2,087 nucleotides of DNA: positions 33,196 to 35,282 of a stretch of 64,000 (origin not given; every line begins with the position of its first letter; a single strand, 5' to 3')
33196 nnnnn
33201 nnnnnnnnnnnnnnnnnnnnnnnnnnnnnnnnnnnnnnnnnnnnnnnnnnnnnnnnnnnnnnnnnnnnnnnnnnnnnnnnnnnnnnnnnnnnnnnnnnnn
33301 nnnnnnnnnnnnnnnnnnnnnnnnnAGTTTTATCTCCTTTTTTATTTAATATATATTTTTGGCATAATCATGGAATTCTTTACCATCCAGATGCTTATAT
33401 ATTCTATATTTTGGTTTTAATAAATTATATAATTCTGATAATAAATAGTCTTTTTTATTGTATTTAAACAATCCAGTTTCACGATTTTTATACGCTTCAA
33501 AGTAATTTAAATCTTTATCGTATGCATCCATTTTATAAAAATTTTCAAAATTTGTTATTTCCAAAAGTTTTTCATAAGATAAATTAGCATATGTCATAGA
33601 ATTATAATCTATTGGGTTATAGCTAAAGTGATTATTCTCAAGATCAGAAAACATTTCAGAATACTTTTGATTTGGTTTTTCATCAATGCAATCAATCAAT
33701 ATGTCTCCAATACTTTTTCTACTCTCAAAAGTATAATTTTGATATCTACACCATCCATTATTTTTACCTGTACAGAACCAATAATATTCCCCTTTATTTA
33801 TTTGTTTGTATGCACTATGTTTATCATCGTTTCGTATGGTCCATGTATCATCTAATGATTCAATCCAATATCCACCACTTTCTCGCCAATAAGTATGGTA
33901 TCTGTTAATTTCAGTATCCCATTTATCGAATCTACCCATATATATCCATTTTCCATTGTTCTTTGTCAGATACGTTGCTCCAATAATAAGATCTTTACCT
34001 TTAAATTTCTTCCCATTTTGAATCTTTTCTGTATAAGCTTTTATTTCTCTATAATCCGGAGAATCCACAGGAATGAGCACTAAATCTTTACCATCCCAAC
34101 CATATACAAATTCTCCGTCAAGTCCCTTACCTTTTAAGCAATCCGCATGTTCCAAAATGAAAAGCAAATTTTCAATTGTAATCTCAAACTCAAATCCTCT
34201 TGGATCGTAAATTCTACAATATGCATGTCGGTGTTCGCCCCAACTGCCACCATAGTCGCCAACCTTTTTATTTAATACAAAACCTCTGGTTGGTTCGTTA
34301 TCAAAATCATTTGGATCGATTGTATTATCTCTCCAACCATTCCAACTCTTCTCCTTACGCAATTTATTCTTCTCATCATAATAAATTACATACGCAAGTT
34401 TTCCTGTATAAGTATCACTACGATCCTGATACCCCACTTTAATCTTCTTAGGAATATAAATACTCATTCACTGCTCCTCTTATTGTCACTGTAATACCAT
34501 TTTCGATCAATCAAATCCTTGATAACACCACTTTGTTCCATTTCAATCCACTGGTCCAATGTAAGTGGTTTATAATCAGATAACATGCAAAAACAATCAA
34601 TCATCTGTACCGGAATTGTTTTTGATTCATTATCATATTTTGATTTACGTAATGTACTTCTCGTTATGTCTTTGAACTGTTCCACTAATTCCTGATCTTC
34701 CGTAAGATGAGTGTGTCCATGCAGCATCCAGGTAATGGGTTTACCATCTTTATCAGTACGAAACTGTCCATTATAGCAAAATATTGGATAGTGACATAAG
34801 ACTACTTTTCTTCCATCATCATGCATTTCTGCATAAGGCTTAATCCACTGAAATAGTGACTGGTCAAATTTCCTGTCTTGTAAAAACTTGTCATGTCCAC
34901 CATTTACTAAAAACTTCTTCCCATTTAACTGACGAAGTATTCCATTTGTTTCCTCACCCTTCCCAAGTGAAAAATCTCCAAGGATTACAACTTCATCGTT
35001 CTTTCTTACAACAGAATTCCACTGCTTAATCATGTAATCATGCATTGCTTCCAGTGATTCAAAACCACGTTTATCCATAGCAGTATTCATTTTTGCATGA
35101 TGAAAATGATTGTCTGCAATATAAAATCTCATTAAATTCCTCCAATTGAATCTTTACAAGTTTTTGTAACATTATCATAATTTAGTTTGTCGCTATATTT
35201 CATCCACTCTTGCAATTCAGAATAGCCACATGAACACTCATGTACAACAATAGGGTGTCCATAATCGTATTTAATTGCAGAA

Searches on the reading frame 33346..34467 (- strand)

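Call 3: search_protein_families(library=pfam, proteins=[window:33346-34467:-], max_evalue=0.01)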
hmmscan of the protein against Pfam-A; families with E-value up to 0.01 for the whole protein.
window:33346-34467:- (373 aa): 0 families

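Call 4: search_protein_families(library=ncbifam, proteins=[window:33346-34467:-], max_evalue=0.01)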
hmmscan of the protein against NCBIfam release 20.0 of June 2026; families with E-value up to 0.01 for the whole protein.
window:33346-34467:- (373 aa): 0 families

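Call 5: search_protein_families(library=phrogs, proteins=[window:33346-34467:-], max_evalue=0.001)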
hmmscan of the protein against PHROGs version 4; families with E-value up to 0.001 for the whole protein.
window:33346-34467:- (373 aa): 4 families
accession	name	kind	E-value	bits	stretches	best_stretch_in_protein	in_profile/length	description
phrog_2475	-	unknown function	8.9e-95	319.3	1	2-345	3-310/383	-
phrog_6266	-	unknown function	5.5e-13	50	1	1-201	1-208/328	-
phrog_14061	-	unknown function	9.7e-13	49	1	37-183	37-171/402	-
phrog_30990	-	unknown function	4.9e-09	36.9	1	47-158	64-171/282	-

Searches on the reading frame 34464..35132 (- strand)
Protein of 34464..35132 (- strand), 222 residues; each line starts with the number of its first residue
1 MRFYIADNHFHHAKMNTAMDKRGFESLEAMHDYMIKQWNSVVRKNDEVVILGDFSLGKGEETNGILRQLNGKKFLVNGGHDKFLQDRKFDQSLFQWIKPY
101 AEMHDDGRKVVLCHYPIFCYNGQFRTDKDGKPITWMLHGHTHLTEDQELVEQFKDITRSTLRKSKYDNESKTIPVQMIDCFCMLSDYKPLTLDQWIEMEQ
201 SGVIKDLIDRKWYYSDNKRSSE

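Call 3: search_protein_families(library=pfam, proteins=[window:34464-35132:-], max_evalue=0.01)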
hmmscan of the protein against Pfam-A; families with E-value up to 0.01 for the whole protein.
window:34464-35132:- (222 aa): 1 family
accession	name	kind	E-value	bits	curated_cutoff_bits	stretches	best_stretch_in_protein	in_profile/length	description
PF12850.12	Metallophos_2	-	0.00031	21.2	27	1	35-147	16-122/154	Calcineurin-like phosphoesterase superfamily domain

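Call 4: search_protein_families(library=ncbifam, proteins=[window:34464-35132:-], max_evalue=0.01)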
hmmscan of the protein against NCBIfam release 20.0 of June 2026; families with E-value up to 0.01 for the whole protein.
window:34464-35132:- (222 aa): 1 family
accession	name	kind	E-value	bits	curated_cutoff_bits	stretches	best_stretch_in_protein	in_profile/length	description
NF003743.0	PRK05340.1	equivalog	0.0039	16.4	134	0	133-163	189-219/242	UDP-2,3-diacylglucosamine diphosphatase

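Call 5: search_protein_families(library=phrogs, proteins=[window:34464-35132:-], max_evalue=0.001)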
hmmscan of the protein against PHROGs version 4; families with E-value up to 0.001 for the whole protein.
window:34464-35132:- (222 aa): 1 family
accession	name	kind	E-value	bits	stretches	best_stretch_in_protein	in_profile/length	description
phrog_547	-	other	1.4e-33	117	1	2-166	31-173/245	phosphoesterase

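Call 8: search_protein_families(library=padloc, proteins=[window:34464-35132:-], max_evalue=0.01)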
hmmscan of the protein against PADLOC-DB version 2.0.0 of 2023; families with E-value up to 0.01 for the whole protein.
window:34464-35132:- (222 aa): 0 families

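Call 88: search_protein_families(library=ncbifam, proteins=[window:34464-35132:-], max_evalue=0.01)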
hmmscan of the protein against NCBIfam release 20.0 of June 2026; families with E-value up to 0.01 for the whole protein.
window:34464-35132:- (222 aa): 1 family
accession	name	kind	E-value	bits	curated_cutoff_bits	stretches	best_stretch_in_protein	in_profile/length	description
NF003743.0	PRK05340.1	equivalog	0.0039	16.4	134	0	133-163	189-219/242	UDP-2,3-diacylglucosamine diphosphatase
